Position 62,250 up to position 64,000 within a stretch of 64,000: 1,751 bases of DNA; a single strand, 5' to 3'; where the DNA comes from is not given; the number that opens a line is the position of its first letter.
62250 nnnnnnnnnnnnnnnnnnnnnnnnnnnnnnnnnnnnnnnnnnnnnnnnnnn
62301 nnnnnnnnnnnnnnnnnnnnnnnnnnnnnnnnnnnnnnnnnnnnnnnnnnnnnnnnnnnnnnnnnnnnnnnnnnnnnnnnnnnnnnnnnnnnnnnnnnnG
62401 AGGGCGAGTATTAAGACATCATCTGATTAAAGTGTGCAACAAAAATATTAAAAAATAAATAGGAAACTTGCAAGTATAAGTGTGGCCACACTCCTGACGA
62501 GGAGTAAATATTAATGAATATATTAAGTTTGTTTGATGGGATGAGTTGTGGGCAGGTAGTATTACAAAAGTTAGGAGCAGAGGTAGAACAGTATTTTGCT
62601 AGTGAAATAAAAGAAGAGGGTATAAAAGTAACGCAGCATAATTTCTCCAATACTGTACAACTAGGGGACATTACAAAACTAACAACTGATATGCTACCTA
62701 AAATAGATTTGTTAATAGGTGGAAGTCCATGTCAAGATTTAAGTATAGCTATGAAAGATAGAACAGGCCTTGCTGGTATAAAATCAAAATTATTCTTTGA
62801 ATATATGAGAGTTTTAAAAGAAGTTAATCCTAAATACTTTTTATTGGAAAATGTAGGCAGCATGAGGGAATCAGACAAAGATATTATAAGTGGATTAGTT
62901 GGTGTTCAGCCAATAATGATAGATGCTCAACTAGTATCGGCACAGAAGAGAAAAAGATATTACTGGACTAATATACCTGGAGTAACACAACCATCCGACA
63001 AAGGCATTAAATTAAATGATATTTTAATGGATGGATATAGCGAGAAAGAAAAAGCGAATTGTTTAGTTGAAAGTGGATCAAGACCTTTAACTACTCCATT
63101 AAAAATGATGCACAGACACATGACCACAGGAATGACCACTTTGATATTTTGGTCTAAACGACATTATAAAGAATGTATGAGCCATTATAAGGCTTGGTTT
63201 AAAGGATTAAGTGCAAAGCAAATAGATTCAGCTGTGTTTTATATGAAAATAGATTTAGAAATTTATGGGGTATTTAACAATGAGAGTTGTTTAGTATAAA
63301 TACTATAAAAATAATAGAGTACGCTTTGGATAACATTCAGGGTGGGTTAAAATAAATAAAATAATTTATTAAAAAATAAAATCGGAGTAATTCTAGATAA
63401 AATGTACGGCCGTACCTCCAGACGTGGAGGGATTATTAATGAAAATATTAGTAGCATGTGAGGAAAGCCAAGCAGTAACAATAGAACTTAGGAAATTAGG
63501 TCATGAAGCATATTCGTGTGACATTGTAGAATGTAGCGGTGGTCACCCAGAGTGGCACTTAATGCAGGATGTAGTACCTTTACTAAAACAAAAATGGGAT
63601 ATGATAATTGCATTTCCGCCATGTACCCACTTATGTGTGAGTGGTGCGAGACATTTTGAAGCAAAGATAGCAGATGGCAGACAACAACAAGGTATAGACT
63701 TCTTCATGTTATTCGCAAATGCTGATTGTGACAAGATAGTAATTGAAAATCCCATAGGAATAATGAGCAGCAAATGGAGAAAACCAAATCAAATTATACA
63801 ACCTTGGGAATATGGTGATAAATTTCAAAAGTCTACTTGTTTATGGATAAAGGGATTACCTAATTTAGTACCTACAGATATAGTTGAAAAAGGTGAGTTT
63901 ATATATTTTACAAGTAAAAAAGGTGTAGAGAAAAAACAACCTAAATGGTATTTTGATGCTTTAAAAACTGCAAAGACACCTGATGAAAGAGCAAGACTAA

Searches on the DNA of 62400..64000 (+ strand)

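Call 12: search_dna_similar(query=window:62400-64000:+, collection=phages, mode=near)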
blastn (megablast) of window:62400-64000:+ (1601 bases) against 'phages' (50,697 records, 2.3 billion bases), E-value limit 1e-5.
Records with a match: 1; places in all: 1; records where one place covers at least 80% of the query: 0.
Best place of each record, by identity: 60-80% 1.
By first word of the organism name: Vibrio 1.
By host as written in the record: Vibrio lentus 1.
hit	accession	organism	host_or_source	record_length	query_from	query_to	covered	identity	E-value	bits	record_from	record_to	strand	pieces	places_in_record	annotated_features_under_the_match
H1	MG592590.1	Vibrio phage 1.223.O._10N.261.48.A9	Vibrio lentus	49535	1084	1227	9%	75.3%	1e-5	58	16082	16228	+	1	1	S-adenosyl-L-methionine-dependent methyltransferase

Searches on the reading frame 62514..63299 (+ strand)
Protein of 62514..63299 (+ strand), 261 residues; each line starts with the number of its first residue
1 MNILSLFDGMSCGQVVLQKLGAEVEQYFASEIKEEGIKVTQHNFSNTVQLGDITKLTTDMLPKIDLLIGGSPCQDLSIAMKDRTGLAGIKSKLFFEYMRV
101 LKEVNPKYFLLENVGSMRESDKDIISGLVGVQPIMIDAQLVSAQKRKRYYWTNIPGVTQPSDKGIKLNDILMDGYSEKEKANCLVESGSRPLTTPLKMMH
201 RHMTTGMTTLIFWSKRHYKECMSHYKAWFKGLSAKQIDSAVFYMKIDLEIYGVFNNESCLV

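Call 9: search_protein_families(library=pfam, proteins=[window:62514-63299:+], max_evalue=0.01)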
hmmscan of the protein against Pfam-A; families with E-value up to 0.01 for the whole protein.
window:62514-63299:+ (261 aa): 1 family
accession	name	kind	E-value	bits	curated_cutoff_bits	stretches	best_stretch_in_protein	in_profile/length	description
PF00145.23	DNA_methylase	-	3.4e-29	102.7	22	1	1-122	1-119/324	C-5 cytosine-specific DNA methylase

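Call 19: find_homologous_proteins(query=window:62514-63266:+)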
Query window:62514-63266:+ (251 aa): 8000 proteins with E <= 0.001 among 8000 candidates; the best 120 are listed.
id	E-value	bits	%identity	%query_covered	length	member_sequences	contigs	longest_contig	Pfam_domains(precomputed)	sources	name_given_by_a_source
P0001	1.1e-164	564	100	100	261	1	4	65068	PF00145.24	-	-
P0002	3.6e-103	362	64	100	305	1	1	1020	PF00145.24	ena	-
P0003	3.6e-102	359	64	100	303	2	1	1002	PF00145.24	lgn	-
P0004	3.9e-101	356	63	100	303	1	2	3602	PF00145.24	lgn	-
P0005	2.2e-100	353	65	95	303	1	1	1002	PF00145.24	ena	-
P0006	2.7e-100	353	65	98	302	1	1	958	PF00145.24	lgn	-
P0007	4.5e-100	352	62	100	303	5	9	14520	PF00145.24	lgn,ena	-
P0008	4.5e-100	352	65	95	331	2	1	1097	PF00145.24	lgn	-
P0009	4.7e-100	352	62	100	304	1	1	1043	PF00145.24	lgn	-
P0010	5.2e-100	352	62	96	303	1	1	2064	PF00145.24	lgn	-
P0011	5.7e-100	352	63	100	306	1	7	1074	PF00145.24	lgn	-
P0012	6.7e-100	352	62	100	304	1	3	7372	PF00145.24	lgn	-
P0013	1.6e-99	350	63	100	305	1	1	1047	PF00145.24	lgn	-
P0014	1.8e-98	347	64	96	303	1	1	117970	PF00145.24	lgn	-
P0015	2.2e-98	347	65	96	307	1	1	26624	PF00145.24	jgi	jgi:hypothetical protein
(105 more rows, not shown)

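Call 22: search_protein_families(library=ncbifam, proteins=[window:62514-63266:+], max_evalue=0.1)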
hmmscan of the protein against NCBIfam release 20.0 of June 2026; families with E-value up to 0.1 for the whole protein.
window:62514-63266:+ (251 aa): 2 families
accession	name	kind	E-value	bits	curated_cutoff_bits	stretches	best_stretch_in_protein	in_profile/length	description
TIGR00675.1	dcm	superfamily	7.6e-30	104.7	100.65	1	4-122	2-118/329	DNA (cytosine-5-)-methyltransferase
NF007772.0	PRK10458.1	subfamily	2e-05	23.4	710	1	47-122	153-236/472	DNA cytosine methylase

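Call 23: search_protein_families(library=phrogs, proteins=[window:62514-63266:+], max_evalue=0.001)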
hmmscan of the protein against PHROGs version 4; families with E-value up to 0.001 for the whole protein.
window:62514-63266:+ (251 aa): 6 families
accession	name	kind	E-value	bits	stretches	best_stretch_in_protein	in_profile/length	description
phrog_116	-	other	1.3e-39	137.1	1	1-160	208-378/779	DNA methyltransferase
phrog_363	-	other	1.6e-24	87.6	1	1-121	54-173/327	DNA methyltransferase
phrog_17284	-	unknown function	2.4e-10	41.1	1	136-202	3-67/245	-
phrog_29583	-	other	5.5e-06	26.4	1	63-119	78-133/468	DNA methyltransferase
phrog_2882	-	other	5.1e-05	23.8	1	3-85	6-92/262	DNA methyltransferase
phrog_5999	-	other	0.00055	20.9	1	42-95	44-101/109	DNA methyltransferase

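Call 73: find_related_loci(query=window:62514-63266:+, collection=viral_contigs, flank=5000)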
Query window:62514-63266:+ (251 aa) in viral_contigs; peptide patterns used: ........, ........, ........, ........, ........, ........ (x = any residue, [..] = any of these).
37 stretches matched a pattern; 31 encode a relative of the query (tblastn E <= 1e-3); 31 distinct loci.
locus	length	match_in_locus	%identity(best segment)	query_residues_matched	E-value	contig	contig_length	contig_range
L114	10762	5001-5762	49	1-238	2e-76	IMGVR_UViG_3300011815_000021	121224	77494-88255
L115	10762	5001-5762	49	1-238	2e-75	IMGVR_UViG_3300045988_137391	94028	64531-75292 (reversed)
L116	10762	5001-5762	49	1-238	8e-75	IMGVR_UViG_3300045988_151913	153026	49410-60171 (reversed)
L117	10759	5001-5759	49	2-238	3e-74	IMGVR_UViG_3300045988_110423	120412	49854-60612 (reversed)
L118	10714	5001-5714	50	1-225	3e-71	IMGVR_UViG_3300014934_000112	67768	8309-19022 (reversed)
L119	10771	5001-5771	46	1-238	6e-65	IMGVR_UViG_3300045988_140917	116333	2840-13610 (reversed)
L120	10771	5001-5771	47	1-238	6e-65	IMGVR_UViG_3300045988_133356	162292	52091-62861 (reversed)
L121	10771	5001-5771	46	1-238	1e-64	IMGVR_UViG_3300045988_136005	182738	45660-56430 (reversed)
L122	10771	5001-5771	46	1-238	1e-64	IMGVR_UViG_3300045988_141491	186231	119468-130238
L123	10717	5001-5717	47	1-222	2e-64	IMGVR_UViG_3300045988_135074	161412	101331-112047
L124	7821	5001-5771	46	1-238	2e-64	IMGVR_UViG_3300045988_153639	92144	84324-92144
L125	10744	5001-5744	46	1-231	2e-64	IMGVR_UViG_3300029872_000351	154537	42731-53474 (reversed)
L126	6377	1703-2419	47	1-222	2e-64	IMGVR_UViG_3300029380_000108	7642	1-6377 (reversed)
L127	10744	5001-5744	46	1-231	2e-64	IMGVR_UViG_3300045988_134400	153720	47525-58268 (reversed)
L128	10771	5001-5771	46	1-238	2e-64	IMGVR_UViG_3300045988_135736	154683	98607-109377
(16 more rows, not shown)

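Call 74: find_encoding_contigs(protein=P0015, flank=6000, max_places=3)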
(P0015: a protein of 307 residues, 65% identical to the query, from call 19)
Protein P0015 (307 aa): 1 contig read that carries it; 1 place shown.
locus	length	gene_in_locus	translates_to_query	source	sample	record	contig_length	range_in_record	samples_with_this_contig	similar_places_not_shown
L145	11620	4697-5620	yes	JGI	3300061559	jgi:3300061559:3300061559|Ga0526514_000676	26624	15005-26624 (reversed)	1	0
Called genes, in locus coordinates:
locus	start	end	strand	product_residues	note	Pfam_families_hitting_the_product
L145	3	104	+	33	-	?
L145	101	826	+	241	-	PF01464:SLT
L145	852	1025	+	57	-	-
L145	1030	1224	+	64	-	-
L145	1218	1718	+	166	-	PF01712:dNK (faint)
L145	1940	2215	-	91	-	-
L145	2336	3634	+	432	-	PF01507:PAPS_reduct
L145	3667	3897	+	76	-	-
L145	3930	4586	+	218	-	PF01844:HNH (weak)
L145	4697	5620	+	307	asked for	PF00145:DNA_methylase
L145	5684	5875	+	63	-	-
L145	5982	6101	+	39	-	-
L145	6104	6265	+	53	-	-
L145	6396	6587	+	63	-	-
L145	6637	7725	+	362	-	PF04285:DUF444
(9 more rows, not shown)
